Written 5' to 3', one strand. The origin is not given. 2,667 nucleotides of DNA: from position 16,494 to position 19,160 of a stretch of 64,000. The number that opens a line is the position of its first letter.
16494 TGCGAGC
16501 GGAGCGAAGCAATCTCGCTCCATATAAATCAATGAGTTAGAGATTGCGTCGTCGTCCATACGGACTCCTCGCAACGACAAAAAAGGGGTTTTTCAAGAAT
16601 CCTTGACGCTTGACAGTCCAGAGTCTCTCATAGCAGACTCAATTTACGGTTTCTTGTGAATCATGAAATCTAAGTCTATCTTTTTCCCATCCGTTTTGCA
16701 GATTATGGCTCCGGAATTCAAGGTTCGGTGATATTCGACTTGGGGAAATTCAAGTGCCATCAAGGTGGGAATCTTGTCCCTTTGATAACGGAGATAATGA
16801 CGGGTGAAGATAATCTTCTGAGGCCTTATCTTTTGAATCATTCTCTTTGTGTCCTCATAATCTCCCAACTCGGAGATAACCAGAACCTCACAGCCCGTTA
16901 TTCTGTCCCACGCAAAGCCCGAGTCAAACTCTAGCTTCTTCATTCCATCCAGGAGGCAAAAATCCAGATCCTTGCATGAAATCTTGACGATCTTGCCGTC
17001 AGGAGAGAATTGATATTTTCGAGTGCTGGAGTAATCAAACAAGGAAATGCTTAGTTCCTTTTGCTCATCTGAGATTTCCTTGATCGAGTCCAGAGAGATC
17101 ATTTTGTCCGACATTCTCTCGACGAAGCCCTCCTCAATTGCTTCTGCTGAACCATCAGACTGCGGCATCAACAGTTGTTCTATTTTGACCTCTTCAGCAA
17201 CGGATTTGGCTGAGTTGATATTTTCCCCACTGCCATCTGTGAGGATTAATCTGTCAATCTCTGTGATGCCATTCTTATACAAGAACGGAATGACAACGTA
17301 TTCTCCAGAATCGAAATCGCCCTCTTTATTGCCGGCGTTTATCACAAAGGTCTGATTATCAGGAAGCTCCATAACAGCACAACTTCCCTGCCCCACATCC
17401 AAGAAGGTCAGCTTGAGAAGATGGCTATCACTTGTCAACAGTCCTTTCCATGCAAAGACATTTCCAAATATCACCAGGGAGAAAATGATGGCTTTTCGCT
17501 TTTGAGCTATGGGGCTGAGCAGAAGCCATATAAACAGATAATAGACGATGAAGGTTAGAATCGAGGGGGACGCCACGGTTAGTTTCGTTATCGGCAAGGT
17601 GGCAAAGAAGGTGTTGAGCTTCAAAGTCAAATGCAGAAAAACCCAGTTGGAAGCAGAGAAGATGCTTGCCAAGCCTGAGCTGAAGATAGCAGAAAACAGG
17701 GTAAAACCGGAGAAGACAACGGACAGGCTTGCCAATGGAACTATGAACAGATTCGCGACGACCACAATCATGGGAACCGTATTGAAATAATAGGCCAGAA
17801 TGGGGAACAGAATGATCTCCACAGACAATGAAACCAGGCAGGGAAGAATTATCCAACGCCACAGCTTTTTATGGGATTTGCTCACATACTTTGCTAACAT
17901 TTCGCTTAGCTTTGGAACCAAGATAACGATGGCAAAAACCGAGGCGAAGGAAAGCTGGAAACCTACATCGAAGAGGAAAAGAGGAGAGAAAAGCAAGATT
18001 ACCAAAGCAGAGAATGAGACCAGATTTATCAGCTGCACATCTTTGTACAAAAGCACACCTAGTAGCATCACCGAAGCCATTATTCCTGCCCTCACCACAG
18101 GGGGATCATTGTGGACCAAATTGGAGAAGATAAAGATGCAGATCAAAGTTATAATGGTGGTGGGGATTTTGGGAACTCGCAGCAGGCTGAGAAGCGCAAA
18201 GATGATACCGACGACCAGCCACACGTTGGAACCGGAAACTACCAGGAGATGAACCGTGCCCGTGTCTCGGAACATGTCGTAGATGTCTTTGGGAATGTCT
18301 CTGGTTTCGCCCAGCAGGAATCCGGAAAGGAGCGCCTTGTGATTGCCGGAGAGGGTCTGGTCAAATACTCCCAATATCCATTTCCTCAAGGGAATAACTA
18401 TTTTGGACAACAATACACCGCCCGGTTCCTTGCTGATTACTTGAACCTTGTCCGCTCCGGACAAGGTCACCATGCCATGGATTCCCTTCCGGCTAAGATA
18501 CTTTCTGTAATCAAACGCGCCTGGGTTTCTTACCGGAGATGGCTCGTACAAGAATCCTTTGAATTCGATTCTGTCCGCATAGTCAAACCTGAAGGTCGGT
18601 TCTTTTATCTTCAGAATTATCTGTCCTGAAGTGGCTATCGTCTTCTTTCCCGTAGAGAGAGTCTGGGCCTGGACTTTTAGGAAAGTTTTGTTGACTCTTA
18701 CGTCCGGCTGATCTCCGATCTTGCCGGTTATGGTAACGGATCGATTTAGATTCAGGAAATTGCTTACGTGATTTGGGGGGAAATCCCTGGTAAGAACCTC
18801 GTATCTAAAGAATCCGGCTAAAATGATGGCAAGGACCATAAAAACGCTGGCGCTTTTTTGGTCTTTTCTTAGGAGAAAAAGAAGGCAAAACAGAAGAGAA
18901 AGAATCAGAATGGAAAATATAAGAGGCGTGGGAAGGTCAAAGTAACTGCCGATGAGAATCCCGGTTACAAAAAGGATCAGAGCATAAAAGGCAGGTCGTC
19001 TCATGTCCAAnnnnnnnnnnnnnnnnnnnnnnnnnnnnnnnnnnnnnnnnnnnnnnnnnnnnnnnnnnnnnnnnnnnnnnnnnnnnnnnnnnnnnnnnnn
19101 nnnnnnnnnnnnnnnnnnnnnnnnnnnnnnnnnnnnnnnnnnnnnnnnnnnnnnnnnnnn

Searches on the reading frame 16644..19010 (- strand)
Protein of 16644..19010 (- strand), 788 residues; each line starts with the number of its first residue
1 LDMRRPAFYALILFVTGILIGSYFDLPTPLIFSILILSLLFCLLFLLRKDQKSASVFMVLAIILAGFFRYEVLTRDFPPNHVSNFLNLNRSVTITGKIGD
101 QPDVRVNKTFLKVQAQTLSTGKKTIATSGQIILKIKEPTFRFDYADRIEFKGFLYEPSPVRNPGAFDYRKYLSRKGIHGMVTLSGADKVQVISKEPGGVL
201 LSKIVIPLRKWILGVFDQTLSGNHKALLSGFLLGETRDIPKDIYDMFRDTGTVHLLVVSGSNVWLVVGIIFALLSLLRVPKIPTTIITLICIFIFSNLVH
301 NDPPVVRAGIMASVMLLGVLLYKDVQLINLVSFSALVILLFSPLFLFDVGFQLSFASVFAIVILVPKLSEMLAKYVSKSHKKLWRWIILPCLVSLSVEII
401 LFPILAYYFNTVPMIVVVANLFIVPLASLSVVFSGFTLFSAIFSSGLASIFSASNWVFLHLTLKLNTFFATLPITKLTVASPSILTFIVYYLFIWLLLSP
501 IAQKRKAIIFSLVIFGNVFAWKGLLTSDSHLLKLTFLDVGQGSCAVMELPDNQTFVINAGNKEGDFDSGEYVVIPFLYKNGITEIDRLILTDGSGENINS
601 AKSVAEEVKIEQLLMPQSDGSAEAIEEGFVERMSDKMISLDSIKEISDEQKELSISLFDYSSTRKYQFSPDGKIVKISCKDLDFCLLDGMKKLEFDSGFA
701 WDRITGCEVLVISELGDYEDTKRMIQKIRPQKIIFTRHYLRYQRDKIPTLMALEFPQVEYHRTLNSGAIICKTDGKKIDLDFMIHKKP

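Call 9: search_protein_families(library=pfam, proteins=[window:16644-19010:-], max_evalue=0.00001)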
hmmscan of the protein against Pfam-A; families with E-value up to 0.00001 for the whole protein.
window:16644-19010:- (788 aa): 2 families
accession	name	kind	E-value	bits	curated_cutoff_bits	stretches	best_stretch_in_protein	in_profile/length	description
PF03772.21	Competence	-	2.8e-53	181.5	23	1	232-501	2-267/270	Competence protein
PF13567.11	DUF4131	-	4.3e-32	111.5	31.6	1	26-188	3-164/165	Domain of unknown function (DUF4131)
